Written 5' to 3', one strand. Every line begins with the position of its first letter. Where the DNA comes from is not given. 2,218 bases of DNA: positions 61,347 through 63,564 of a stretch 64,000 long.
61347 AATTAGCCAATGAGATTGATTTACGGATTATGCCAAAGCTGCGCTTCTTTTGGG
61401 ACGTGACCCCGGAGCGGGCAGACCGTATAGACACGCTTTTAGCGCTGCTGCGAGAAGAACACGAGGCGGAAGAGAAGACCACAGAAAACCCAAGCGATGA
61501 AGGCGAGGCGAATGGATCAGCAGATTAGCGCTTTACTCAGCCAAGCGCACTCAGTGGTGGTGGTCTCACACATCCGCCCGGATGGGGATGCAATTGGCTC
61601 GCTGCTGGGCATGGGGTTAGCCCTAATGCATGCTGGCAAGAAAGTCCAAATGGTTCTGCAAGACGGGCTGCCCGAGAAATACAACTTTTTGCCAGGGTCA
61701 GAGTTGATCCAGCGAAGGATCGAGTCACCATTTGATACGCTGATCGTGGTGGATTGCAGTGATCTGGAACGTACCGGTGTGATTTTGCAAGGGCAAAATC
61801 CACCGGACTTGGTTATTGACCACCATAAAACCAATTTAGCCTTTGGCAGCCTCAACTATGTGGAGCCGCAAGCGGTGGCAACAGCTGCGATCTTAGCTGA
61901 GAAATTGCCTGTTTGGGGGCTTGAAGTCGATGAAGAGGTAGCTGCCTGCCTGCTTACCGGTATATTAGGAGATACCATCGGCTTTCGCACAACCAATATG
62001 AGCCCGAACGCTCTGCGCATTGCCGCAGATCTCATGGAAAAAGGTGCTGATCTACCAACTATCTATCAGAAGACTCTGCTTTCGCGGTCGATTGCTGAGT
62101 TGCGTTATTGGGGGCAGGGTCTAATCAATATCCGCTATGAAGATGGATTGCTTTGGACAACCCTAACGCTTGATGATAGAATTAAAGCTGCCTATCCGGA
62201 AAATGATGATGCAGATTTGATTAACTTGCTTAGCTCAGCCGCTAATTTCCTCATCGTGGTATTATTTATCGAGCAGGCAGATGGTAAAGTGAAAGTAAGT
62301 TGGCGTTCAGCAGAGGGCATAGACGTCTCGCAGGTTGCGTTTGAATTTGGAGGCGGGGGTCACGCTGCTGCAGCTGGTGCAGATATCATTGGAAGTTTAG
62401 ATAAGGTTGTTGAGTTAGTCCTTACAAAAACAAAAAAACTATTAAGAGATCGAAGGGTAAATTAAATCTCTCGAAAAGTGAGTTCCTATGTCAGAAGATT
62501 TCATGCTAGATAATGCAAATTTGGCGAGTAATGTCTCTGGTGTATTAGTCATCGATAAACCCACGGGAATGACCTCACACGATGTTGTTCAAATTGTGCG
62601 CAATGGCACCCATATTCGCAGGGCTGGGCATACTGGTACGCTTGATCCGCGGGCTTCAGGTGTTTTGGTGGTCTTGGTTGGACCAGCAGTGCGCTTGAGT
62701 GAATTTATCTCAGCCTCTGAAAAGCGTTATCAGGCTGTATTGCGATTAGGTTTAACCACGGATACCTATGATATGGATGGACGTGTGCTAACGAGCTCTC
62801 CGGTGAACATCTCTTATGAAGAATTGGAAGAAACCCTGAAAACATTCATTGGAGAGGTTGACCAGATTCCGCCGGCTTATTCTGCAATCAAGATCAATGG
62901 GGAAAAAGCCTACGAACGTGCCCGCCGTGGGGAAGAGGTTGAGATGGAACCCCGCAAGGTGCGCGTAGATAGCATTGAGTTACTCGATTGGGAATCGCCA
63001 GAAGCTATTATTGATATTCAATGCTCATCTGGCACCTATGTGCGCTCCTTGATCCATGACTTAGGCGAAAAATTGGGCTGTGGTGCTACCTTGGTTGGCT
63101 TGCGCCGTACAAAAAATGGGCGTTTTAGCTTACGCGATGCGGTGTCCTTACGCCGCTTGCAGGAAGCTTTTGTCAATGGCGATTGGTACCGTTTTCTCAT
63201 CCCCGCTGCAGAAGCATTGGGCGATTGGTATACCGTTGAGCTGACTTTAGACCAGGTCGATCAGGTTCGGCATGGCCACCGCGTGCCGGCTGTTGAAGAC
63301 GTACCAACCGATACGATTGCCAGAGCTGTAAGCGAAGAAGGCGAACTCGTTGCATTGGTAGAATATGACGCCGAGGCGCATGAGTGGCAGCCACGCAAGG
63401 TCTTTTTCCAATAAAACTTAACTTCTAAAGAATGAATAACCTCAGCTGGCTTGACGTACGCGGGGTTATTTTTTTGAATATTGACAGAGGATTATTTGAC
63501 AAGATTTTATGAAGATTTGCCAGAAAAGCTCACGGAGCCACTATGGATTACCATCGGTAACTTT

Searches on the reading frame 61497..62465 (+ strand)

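Call 43: search_protein_families(library=pfam, proteins=[window:61497-62465:+], max_evalue=0.0001)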
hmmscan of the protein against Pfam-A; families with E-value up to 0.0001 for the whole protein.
window:61497-62465:+ (322 aa): 2 families
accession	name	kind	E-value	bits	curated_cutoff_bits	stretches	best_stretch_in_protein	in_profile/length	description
PF01368.27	DHH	-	1.1e-16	61.7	28.1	1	20-156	2-125/125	DHH family, N-terminal domain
PF02272.25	DHHA1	-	6.5e-13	49.5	25.9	1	241-307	21-95/102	DHHA1 domain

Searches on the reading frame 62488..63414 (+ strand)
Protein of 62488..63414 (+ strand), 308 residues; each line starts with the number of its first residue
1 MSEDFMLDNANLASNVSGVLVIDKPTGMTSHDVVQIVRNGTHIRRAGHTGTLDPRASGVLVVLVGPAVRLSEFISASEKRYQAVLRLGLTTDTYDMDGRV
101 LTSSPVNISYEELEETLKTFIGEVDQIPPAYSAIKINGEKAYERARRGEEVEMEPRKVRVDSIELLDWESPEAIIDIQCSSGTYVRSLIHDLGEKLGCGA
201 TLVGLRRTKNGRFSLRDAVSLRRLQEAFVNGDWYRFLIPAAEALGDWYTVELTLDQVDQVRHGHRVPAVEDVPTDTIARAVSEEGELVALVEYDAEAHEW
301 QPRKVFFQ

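Call 43: search_protein_families(library=pfam, proteins=[window:62488-63414:+], max_evalue=0.0001)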
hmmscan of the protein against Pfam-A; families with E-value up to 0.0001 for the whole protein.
window:62488-63414:+ (308 aa): 3 families
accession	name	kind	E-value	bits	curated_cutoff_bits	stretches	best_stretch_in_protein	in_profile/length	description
PF01509.24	TruB_N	-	9.4e-53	179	27.3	1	40-185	3-149/149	TruB family pseudouridylate synthase (N terminal domain)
PF16198.10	TruB_C_2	-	1.1e-12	48.4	29.3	1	186-232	1-52/66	tRNA pseudouridylate synthase B C-terminal domain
PF09142.17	TruB_C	-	2e-07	31.1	28.7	1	249-306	3-55/56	tRNA Pseudouridine synthase II, C terminal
